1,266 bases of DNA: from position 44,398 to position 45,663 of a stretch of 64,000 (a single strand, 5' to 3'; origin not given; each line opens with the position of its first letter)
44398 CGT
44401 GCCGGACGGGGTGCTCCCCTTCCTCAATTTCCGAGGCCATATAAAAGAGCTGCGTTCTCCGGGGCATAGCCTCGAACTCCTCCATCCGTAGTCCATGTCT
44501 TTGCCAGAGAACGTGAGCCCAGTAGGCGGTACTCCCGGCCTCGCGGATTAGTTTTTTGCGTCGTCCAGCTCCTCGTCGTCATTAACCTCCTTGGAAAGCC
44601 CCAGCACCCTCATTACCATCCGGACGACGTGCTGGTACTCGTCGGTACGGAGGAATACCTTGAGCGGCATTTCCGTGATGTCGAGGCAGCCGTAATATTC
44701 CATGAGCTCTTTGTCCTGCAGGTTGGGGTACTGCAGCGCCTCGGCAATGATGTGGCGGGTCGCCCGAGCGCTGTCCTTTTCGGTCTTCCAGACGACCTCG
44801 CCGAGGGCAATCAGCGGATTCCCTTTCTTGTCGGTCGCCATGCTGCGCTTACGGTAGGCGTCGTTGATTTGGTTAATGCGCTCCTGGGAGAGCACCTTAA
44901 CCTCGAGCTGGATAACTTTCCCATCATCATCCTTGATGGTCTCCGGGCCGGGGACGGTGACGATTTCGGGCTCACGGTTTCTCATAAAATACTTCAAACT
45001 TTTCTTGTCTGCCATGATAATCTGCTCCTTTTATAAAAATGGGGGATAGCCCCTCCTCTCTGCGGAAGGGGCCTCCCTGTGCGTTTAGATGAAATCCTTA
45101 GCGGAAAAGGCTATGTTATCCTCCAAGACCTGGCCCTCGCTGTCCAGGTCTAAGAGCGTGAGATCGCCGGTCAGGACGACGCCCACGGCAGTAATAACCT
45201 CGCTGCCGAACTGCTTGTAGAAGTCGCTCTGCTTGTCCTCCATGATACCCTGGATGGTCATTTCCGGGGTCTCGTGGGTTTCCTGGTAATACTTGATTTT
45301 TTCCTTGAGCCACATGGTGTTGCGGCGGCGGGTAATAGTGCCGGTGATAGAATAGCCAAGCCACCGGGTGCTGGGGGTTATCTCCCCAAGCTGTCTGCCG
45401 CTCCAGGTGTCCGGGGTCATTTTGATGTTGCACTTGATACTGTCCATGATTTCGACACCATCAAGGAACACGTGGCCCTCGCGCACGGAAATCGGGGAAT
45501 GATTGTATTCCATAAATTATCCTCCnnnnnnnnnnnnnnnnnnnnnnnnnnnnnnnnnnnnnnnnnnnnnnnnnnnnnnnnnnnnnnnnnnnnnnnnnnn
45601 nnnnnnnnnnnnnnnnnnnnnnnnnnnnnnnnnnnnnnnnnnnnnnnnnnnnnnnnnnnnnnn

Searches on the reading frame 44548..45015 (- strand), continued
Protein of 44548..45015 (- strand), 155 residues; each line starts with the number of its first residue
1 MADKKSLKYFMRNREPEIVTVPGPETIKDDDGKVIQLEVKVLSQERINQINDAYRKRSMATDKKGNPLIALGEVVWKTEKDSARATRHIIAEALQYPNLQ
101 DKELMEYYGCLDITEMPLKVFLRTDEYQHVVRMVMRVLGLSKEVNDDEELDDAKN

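Call 71: predict_structure(alignment_id=A1)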
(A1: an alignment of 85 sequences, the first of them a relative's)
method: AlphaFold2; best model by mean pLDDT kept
length: 130 residues; sequences in the alignment: 85
mean_pLDDT: 92.5   pTM: 0.77
mean pLDDT of the five models: 92.5, 91.5, 91.4, 91.3, 90.7
residues with pLDDT >= 90: 103; 70-90: 16; 50-70: 11; < 50: 0
segments of 3 or more residues with pLDDT < 50: none
pLDDT, mean of each block of 10 residues (from residue 1): 69 80 74 98 99 98 98 97 98 99 98 98 96
secondary structure, 60 per line:
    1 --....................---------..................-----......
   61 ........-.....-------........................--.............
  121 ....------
elements in order: H3-22 H32-49 H55-68 H70-74 H82-105 H108-124

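Call 75: fold_search(model_id=the predicted structure, library=pdb)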
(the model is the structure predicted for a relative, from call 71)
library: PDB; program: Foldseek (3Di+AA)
matches with E <= 10: 362; with E <= 0.001: 0
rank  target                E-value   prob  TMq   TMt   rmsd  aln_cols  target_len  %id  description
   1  2kk1_MODEL_1_A        1.7e-01  0.91  0.42  0.41  10.3       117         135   14  Solution structure of C-terminal Domain of Tyrosine-protein kinase ABL2 from Homo sapiens, Northeast Structura (released 2009-08-11)
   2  2x0c                  4.6e-01  0.92  0.49  0.24   5.7       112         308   11  Crystal Structure of the R7R8 domains of Talin (released 2010-07-07)
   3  7a73                  4.6e-01  0.72  0.41  0.20   5.9       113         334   12  Crystal structure of the two-domain cyclophilinA from Anabaena sp. (released 2021-10-06)
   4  3t6g_D                6.3e-01  0.87  0.46  0.46   4.4       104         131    8  Structure of the complex between NSP3 (SHEP1) and p130Cas (released 2011-11-23)
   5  7zw4_A                6.3e-01  0.75  0.46  0.24  11.1       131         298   11  Crystal structure of Talin R7R8 domains with Caskin-2 LD-peptide (released 2023-05-31)
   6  6xz3                  6.3e-01  0.69  0.42  0.43   5.5       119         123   13  Crystal structure of TLNRD1 4-helix bundle (released 2020-05-27)
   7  7v1a_A                6.3e-01  0.63  0.45  0.23  11.3       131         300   11  Stapled TBS peptide from RIAM bound to talin R7R8 domains (released 2023-06-14)
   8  4xek_A                6.7e-01  0.82  0.47  0.45   5.6       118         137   14  Pyk2-FAT domain in complex with leupaxin LD4 motif (released 2015-12-30)
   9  8j5k_Q                6.7e-01  0.57  0.37  0.35   9.7       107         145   12  Structural insights into photosystem II supercomplex and trimeric FCP antennae of a centric diatom Cyclotella meneghin (released 2023-12-20)
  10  7w8i                  7.4e-01  0.89  0.49  0.49   4.5       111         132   14  Crystal structure of Zn bound human Focal Adhesion Targeting (FAT) domain of the Focal Adhesion Kinase (released 2022-12-21)
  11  8iwh_Q                7.4e-01  0.51  0.33  0.28   6.6       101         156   12  Structure and characteristics of a photosystem II supercomplex containing monomeric LHCX and dimeric FCPII antennae fr (released 2023-10-25)
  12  4r32_A                8.7e-01  0.82  0.47  0.46   4.4       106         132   16  Crystal Structure Analysis of Pyk2 and Paxillin LD motifs (released 2014-09-17)
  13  6s37_A                8.7e-01  0.82  0.48  0.46   4.4       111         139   11  Ligand binding domain of the P. putida receptor PcaY_PP in complex with salicylic acid (released 2020-10-21)
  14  8bw8_D                9.2e-01  0.66  0.42  0.23   4.7       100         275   11  Crystal structure of the dCNK-SAM-CRIC-PDZ/dHYP-SAM complex (released 2024-02-21)
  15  6gow_E                9.2e-01  0.51  0.41  0.46   5.1       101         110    9  Crystal structure of the flagellin-FliS complex from Bacillus subtilis crystallized in spacegroup P22121 (released 2018-08-29)
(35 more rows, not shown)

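Call 76: fold_search(model_id=the predicted structure, library=viral)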
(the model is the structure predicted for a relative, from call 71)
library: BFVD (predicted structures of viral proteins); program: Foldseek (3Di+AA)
matches with E <= 10: 298; with E <= 0.001: 0
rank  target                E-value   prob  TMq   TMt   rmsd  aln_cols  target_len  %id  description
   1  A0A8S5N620            1.6e-03  1.00  0.64  0.69   4.5       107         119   29  Lipoprotein [Siphoviridae sp. ctWDo30]
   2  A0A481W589            1.4e-01  0.85  0.43  0.36   7.5       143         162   12  Uncharacterized protein [Pseudomonas phage Psa21]
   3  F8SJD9                2.1e-01  0.54  0.30  0.32  10.5       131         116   18  Uncharacterized protein 303 [Pseudomonas phage PhiPA3]
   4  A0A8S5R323            2.5e-01  0.47  0.33  0.21  11.9       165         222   16  Zinc-ribbon containing domain protein [Myoviridae sp. ctxi06]
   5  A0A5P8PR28            3.2e-01  0.20  0.21  0.22  14.7       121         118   10  Uncharacterized protein [Acinetobacter phage VB_ApiP_XC38]
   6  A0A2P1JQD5            4.0e-01  0.98  0.51  0.66   3.3        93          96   13  (no name in the UniProt tables at hand)
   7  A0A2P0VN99            4.2e-01  0.82  0.47  0.41  12.8       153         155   14  Uncharacterized protein [Tetraselmis virus 1]
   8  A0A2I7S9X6            5.5e-01  0.30  0.29  0.34   8.0        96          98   18  (no name in the UniProt tables at hand)
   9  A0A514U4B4            7.2e-01  0.66  0.41  0.33   5.3       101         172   17  Uncharacterized protein [Microbacterium phage MCubed]
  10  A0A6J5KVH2            7.2e-01  0.54  0.42  0.42   7.1       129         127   15  Lipoprotein [uncultured Caudovirales phage]
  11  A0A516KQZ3            7.2e-01  0.47  0.39  0.42   5.8       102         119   16  Uncharacterized protein [Microbacterium phage McGalleon]
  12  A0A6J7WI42            8.1e-01  0.38  0.36  0.35   9.7       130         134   11  Uncharacterized protein [uncultured Caudovirales phage]
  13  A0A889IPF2            8.5e-01  0.38  0.37  0.16  11.7       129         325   14  (no name in the UniProt tables at hand)
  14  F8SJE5                9.0e-01  0.33  0.33  0.25   9.8       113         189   13  Uncharacterized protein 309 [Pseudomonas phage PhiPA3]
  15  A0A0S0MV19            9.0e-01  0.18  0.30  0.22  19.1       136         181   14  Uncharacterized protein [Pseudomonas phage PaMx74]
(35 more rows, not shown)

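Call 89: find_encoding_contigs(protein=P0024, flank=1500, max_places=10)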
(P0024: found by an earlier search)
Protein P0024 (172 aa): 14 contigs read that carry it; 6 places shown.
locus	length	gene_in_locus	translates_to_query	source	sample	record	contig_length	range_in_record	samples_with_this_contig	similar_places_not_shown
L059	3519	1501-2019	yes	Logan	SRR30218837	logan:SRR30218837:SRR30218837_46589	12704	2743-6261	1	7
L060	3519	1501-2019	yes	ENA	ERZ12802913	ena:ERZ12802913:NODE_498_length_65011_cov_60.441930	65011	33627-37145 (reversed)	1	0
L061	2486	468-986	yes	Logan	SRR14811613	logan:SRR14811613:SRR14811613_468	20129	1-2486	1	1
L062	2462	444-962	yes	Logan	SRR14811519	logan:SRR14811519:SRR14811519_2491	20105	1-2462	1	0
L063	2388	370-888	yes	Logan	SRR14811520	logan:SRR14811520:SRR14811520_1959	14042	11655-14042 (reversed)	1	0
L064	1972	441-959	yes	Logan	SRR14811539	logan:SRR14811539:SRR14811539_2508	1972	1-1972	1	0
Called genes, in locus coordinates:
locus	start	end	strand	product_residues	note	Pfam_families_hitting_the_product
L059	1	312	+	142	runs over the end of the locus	PF09393:DUF2001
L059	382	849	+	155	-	PF08890:Phage_TAC_5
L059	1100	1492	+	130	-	-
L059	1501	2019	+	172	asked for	PF07463:NUMOD4, PF13392:HNH_3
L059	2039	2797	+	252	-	-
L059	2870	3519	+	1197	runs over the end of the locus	PF10145:PhageMin_Tail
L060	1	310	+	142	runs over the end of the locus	PF09393:DUF2001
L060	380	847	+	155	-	PF08890:Phage_TAC_5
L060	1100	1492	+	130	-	-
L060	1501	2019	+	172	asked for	PF07463:NUMOD4, PF13392:HNH_3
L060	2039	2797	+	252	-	-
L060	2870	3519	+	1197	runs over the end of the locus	PF10145:PhageMin_Tail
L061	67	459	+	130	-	-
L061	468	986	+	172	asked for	PF07463:NUMOD4, PF13392:HNH_3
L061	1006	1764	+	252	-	-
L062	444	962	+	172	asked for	PF07463:NUMOD4, PF13392:HNH_3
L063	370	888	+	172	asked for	PF07463:NUMOD4, PF13392:HNH_3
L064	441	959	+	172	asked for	PF07463:NUMOD4, PF13392:HNH_3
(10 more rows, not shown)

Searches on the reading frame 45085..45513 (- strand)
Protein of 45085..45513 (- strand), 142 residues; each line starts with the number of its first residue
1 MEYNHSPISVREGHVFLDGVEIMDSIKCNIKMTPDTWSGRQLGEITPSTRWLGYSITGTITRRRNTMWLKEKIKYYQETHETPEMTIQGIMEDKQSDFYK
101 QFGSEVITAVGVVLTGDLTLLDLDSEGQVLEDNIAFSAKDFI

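Call 5: search_protein_families(library=pfam, proteins=[window:45085-45513:-], max_evalue=0.01)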
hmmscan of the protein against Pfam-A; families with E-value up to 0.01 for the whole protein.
window:45085-45513:- (142 aa): 1 family
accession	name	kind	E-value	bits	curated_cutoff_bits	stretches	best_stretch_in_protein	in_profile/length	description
PF09393.16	DUF2001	-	4.2e-12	46.7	27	1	8-141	9-135/139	Phage tail tube protein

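Call 6: search_protein_families(library=phrogs, proteins=[window:45085-45513:-], max_evalue=0.001)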
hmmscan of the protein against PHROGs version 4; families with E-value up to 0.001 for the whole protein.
window:45085-45513:- (142 aa): 1 family
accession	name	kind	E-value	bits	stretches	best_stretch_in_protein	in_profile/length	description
phrog_365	-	tail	2.9e-19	70.5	1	8-141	11-137/146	tail protein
